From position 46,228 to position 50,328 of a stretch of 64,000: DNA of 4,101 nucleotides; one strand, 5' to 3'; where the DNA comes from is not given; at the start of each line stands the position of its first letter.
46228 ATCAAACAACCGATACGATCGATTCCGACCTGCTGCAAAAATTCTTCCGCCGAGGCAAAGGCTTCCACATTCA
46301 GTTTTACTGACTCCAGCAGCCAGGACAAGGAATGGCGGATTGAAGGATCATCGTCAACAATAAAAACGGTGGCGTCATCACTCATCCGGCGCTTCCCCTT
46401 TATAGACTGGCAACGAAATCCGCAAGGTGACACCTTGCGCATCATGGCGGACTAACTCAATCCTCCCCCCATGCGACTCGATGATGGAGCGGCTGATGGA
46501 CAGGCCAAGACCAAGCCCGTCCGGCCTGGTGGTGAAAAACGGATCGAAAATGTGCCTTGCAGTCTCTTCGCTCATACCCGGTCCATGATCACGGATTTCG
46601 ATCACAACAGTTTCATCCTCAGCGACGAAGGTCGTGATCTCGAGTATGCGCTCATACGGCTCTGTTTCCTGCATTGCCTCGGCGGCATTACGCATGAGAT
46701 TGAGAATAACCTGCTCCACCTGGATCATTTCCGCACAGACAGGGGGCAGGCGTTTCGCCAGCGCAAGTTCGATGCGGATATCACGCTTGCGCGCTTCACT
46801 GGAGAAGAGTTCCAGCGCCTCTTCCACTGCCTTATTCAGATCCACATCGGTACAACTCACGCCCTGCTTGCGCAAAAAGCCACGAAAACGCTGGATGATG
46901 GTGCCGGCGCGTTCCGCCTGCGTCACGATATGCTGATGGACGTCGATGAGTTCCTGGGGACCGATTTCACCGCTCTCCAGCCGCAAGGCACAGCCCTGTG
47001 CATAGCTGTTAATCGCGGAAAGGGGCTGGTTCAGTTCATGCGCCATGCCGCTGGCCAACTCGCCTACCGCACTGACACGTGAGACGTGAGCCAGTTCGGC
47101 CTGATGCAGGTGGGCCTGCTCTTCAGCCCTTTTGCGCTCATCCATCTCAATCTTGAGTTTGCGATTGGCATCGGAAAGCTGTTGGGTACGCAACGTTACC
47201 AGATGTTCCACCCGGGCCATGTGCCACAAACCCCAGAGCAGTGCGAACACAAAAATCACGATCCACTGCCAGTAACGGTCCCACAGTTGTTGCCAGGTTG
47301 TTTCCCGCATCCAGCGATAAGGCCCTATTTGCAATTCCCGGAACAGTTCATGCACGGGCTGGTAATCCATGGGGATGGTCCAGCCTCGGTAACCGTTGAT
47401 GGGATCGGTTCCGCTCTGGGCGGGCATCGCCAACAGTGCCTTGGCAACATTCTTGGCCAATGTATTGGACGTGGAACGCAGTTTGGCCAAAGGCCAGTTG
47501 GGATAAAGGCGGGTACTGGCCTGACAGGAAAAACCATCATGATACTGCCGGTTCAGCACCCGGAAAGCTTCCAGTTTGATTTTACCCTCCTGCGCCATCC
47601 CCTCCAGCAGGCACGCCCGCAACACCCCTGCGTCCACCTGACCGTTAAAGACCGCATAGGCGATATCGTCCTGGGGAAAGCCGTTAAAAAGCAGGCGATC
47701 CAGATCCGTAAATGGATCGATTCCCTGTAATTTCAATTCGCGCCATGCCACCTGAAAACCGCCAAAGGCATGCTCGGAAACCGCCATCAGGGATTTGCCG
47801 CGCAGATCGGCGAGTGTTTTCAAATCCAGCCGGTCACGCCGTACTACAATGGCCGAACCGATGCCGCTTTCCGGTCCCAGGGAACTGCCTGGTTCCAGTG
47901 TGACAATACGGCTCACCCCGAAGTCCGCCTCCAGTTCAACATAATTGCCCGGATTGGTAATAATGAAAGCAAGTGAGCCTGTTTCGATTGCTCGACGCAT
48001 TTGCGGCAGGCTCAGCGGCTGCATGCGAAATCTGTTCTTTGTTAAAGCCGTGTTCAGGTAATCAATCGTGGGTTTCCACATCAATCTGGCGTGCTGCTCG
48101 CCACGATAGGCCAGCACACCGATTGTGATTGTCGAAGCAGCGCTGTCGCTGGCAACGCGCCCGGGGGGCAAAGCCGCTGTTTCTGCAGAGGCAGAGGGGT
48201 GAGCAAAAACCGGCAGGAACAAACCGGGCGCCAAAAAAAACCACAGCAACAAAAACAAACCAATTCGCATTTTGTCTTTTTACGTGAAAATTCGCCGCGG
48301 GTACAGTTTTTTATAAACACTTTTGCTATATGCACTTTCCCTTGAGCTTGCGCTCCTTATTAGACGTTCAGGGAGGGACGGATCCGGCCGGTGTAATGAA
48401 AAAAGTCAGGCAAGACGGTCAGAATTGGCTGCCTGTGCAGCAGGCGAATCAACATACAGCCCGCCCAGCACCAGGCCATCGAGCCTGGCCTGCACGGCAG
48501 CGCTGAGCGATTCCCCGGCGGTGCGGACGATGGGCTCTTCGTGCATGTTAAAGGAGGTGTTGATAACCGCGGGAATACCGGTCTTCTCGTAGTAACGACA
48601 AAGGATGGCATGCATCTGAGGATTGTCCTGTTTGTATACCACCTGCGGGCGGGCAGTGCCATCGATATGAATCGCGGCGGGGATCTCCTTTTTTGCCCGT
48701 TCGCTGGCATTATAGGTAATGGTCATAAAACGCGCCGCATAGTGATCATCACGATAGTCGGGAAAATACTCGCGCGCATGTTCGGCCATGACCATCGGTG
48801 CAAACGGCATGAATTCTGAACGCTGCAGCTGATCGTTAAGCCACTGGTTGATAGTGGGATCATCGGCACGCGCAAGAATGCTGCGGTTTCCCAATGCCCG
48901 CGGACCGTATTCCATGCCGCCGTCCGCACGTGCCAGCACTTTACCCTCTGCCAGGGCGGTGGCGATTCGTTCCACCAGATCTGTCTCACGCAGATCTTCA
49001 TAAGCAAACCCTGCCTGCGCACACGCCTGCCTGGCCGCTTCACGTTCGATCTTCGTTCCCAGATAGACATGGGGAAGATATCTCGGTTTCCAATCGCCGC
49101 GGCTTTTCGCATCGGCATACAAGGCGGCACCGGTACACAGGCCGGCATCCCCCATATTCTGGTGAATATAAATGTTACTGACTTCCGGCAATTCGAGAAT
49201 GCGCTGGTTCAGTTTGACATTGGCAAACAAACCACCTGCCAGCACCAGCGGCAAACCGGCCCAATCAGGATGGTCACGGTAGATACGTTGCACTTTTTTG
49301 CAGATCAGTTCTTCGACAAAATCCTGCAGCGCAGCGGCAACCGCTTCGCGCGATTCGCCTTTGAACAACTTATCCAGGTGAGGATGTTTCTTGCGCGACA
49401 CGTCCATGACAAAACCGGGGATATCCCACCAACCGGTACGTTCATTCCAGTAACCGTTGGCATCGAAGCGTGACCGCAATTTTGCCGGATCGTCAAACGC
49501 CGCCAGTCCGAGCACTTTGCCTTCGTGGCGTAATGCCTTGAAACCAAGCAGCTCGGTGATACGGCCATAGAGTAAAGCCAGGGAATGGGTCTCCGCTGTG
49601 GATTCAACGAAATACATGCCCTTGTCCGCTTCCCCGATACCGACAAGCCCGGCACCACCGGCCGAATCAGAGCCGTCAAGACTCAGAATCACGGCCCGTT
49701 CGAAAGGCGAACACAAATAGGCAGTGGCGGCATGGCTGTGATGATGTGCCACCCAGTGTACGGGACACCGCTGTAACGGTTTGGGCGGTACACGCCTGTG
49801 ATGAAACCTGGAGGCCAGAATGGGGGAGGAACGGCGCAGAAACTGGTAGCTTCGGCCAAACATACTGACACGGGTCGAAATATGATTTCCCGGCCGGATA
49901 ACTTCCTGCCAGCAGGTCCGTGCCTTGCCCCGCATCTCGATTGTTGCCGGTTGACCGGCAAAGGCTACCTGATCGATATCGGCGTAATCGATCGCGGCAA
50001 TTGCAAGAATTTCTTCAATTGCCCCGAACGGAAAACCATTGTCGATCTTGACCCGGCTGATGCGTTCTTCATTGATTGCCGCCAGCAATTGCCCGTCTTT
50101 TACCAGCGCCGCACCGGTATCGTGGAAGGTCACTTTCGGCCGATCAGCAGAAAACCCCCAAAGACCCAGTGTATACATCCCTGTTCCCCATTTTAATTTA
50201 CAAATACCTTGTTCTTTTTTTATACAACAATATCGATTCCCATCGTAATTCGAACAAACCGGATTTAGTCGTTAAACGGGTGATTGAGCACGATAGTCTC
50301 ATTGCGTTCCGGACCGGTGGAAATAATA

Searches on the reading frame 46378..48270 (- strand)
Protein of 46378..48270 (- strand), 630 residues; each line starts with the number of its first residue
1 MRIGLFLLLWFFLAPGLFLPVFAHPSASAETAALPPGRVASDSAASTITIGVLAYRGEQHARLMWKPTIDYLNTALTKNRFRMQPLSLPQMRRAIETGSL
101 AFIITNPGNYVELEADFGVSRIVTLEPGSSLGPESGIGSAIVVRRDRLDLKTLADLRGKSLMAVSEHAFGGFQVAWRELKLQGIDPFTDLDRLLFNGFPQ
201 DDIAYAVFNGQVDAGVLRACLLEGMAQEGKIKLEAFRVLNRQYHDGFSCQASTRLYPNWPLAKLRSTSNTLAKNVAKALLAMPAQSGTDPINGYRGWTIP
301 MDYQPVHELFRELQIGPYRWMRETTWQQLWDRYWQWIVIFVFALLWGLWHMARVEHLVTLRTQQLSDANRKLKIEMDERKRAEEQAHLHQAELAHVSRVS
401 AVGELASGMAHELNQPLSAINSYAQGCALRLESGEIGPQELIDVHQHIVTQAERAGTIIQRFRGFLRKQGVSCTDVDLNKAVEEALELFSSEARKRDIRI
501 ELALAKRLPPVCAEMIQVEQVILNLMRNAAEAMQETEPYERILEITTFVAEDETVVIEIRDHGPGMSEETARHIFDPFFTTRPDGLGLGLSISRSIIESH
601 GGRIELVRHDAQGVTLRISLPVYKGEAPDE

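Call 26: search_protein_families(library=ncbifam, proteins=[window:46378-48270:-], max_evalue=1e-10)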
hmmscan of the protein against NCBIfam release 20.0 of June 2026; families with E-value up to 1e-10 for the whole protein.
window:46378-48270:- (630 aa): 53 families (the best 25 are shown)
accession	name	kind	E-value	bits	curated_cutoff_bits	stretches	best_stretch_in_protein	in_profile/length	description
NF040750.1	tetrathio_HK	equivalog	2.1e-109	366.5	750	1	44-612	3-544/555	tetrathionate respiration histidine kinase TtrS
NF041777.1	sens_FixL_Rhizob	equivalog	4e-58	197.2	850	1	379-624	239-483/485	sensor protein FixL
NF008468.0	PRK11360.1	equivalog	3.1e-53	181.1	646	1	390-625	384-611/616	two-component system sensor histidine kinase AtoS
NF010411.0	PRK13837.1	equivalog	1.6e-47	162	647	1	378-627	426-680/828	two-component system VirA-like sensor kinase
NF007688.0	PRK10364.1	equivalog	7.4e-44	150.2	479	1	380-623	218-452/460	two-component system sensor histidine kinase ZraS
NF047794.1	HisKinPtgB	equivalog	3.1e-38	131.5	1000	1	351-606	391-639/656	two-component system sensor histidine kinase PgtB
NF052574.1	HisKinEspCMyxo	equivalog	4.1e-38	131.1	1200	1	389-624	404-639/785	serine histidine kinase EspC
NF052573.1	HisKinEspAMyxo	equivalog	6.9e-37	126.9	1400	1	386-624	368-613/755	serine histidine kinase EspA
NF046026.1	HisKinCckACaul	equivalog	1.2e-32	112.9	1000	1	385-626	286-536/678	cell cycle histidine kinase CckA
NF046020.1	HisKinCckABruc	equivalog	1.1e-31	109.5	1000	1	385-626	464-711/868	cell cycle histidine kinase CckA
NF010076.0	PRK13557.1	subfamily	2.5e-30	105.4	631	1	378-625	146-397/540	histidine kinase famiy protein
NF038348.1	T2SS_HK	subfamily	4.5e-30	104.6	450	1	449-622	405-573/574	histidine kinase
NF047466.1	hybrid_RR_LvrB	exception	5.9e-29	101.4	500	1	373-621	120-375/377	hybrid histidine kinase/response regulator LvrB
NF008293.1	PRK11073.1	equivalog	5.2e-27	95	240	1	355-611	89-337/349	nitrogen regulation protein NR(II)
NF047496.1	HK_LIC11548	equivalog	1.6e-26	93.3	750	1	389-622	347-589/589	LIC_11548 family sensor histidine kinase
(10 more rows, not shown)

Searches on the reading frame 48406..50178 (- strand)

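Call 26: search_protein_families(library=ncbifam, proteins=[window:48406-50178:-], max_evalue=1e-10)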
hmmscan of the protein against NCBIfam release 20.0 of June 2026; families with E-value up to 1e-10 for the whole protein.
window:48406-50178:- (590 aa): 1 family
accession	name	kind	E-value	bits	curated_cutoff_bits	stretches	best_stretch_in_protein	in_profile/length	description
NF041651.1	nodul_NodU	equivalog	1e-36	126.9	1000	1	272-548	265-527/556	nodulation protein NodU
